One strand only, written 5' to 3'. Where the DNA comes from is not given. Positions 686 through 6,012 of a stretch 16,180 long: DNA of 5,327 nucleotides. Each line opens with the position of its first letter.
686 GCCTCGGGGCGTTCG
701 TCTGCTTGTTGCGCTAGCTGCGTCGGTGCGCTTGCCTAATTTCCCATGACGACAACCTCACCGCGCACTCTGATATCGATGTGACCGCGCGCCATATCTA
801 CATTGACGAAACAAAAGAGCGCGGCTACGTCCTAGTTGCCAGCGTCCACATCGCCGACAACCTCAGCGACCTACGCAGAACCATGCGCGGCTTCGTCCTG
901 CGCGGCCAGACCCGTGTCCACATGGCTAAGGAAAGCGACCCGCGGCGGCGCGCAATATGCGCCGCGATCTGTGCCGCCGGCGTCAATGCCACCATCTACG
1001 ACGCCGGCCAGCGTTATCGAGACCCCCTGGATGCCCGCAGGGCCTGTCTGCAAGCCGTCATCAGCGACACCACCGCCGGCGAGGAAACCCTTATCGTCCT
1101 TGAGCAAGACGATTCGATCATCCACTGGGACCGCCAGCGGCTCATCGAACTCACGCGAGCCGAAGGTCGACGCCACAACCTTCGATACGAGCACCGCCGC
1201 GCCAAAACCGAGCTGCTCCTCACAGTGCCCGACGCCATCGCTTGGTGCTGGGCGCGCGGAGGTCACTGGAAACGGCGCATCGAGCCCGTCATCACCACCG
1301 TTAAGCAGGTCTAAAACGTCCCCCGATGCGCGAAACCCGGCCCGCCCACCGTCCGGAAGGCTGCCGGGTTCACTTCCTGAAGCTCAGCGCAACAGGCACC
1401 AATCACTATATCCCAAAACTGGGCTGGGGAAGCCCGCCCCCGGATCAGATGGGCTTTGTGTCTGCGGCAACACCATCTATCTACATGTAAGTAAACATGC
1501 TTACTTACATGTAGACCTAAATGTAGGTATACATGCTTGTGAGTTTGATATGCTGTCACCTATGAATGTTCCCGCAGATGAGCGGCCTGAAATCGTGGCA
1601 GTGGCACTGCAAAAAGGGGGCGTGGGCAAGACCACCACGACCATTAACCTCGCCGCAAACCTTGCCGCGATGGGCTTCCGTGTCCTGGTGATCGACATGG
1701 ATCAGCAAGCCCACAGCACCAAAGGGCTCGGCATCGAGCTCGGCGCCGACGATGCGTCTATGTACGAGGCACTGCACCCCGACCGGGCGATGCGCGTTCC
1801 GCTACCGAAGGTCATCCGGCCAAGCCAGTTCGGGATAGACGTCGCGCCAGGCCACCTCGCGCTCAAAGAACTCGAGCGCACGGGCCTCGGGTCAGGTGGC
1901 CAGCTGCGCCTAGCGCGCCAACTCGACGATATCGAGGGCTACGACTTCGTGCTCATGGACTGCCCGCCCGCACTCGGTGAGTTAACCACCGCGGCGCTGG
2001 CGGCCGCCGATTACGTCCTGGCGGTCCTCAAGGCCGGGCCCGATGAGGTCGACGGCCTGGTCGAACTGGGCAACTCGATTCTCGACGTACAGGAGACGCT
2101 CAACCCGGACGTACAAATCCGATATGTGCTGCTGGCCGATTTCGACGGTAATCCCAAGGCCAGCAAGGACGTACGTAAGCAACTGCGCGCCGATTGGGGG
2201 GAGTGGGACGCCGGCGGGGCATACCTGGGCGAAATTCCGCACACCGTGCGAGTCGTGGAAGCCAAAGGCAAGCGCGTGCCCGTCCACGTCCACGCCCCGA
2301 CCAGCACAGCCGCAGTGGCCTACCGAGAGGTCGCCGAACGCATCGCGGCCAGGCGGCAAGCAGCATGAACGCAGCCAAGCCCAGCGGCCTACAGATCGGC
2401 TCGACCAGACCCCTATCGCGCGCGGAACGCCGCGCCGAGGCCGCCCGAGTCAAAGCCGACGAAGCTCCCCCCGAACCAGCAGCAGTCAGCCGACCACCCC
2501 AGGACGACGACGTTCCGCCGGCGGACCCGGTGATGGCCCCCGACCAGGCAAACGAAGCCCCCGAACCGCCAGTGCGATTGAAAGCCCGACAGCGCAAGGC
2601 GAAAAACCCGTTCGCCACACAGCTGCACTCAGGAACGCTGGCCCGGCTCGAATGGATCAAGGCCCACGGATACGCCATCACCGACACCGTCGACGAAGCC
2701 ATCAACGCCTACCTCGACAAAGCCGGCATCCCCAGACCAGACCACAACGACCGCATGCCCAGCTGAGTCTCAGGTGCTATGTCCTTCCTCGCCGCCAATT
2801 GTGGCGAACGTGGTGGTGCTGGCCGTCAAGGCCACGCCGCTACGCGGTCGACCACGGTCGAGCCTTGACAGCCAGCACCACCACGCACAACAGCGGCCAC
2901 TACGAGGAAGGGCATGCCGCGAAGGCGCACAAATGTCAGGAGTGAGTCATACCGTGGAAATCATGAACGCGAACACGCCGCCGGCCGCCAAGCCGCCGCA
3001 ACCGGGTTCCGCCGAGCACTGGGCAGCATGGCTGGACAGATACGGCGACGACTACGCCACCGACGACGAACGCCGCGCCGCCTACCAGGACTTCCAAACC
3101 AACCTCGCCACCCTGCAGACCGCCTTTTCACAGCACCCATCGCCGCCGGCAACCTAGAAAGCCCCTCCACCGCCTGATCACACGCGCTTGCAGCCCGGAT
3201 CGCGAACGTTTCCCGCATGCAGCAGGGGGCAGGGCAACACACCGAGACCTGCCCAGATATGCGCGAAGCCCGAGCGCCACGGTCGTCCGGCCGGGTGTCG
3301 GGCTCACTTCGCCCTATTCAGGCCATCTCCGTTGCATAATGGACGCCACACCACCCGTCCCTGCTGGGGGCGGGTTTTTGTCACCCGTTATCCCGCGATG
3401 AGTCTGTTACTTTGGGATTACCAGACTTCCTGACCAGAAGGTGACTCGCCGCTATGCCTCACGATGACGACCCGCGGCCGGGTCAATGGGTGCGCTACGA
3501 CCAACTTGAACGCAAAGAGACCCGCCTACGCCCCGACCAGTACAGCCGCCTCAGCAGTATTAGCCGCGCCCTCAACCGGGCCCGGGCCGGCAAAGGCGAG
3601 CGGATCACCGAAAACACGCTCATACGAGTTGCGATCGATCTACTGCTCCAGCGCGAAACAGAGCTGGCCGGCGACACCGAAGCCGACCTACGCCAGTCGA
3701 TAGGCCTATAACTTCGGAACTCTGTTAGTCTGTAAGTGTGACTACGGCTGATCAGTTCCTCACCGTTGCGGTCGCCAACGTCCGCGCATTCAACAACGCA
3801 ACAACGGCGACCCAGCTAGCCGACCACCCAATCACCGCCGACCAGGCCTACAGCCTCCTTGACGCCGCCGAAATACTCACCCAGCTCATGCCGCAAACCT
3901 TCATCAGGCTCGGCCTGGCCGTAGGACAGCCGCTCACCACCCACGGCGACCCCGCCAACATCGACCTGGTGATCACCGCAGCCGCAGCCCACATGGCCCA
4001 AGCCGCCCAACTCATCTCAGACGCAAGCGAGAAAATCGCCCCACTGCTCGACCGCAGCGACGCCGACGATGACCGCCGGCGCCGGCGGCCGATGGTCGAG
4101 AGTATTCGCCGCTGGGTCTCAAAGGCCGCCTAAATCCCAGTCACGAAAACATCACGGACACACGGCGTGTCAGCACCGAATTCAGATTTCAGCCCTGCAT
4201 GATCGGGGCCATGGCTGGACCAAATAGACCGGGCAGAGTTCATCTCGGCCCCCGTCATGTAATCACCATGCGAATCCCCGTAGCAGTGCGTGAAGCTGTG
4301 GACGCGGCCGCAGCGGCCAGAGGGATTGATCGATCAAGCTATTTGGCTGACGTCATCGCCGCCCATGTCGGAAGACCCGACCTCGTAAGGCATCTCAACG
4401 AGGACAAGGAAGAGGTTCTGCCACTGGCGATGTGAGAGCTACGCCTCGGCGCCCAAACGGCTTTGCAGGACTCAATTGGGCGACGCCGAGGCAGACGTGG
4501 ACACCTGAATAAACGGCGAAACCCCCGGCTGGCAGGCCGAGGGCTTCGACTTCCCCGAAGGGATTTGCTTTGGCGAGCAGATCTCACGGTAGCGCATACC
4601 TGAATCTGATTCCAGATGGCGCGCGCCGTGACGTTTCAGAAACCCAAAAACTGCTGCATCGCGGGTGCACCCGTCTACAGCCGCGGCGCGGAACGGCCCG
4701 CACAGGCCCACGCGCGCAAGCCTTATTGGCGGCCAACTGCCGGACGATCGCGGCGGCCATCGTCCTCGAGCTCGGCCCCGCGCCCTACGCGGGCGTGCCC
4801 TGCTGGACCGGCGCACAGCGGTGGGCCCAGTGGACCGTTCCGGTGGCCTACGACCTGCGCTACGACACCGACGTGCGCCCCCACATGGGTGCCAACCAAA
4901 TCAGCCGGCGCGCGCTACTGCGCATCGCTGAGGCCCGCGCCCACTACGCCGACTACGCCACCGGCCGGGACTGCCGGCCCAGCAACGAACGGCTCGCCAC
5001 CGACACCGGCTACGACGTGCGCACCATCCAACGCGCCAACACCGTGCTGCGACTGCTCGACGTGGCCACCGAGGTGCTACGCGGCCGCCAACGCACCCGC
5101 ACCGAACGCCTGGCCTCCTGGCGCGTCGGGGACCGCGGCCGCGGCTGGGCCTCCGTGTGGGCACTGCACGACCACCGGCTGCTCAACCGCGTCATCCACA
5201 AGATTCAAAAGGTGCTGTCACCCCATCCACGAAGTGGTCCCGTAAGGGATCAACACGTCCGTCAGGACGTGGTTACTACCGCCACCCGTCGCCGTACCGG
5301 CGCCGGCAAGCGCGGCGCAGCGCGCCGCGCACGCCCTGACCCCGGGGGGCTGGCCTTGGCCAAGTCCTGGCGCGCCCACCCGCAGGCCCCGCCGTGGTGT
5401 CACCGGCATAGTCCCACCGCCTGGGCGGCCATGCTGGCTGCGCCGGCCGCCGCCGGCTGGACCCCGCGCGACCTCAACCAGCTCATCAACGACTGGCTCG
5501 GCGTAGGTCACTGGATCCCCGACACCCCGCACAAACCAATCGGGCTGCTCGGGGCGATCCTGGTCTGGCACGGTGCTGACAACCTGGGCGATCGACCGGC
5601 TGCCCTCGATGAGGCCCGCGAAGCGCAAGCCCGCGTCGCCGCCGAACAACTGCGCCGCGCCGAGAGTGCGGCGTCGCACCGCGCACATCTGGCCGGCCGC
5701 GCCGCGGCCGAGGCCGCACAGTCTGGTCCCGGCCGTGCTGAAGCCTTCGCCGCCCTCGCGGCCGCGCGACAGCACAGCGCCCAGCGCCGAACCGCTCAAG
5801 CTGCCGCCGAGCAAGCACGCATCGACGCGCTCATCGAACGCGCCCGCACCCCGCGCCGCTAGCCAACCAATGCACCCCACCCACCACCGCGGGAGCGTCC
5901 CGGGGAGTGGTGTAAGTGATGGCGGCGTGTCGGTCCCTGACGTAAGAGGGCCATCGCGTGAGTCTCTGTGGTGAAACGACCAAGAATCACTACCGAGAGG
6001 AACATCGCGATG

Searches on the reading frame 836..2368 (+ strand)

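Call 11: search_protein_families(library=pfam, proteins=[window:836-2368:+], max_evalue=0.01)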
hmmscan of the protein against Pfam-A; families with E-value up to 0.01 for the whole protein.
window:836-2368:+ (510 aa): 8 families
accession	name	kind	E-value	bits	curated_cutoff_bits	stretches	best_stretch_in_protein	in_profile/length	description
PF13614.12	AAA_31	-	3e-38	132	27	1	252-428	2-177/177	AAA domain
PF01656.29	CbiA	-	9.8e-21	74.5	25.4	1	254-482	1-124/125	CobQ/CobB/MinD/ParA nucleotide binding domain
PF10609.15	ParA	-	4.4e-12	46.4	27.1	1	252-295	4-47/246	NUBPL iron-transfer P-loop NTPase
PF00142.24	Fer4_NifH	-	1.5e-08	34.9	25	1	259-296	7-44/271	4Fe-4S iron sulfur cluster binding proteins, NifH/frxC family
PF09140.17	MipZ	-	2.4e-08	34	20.7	1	253-294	2-43/262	ATPase MipZ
PF06564.18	CBP_BcsQ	-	1.2e-07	31.9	21.3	1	255-401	5-148/234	Cellulose biosynthesis protein BcsQ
PF02374.21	ArsA_ATPase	-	0.00012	21.9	24.3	1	260-294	9-42/305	Anion-transporting ATPase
PF07015.17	VirC1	-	0.00059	19.7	24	0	253-291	3-41/231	VirC1 protein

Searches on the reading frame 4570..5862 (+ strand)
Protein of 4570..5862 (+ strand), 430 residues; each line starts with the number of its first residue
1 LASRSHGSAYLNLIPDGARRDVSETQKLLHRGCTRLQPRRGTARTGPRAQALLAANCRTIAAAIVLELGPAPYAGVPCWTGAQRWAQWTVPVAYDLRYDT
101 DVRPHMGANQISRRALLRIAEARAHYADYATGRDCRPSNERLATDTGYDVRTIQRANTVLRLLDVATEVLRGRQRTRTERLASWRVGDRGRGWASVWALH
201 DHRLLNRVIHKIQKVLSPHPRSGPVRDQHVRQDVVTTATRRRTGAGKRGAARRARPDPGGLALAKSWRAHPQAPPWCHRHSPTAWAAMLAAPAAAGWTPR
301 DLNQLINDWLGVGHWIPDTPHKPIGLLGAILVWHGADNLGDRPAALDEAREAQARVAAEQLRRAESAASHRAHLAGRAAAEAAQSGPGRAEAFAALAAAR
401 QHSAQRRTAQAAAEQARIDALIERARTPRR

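Call 11: search_protein_families(library=pfam, proteins=[window:4570-5862:+], max_evalue=0.01)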
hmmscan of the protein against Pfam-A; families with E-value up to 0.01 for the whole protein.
window:4570-5862:+ (430 aa): 1 family
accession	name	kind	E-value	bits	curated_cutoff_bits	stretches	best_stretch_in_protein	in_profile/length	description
PF13730.12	HTH_36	-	2.1e-05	24.7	25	1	128-156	16-45/55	Helix-turn-helix domain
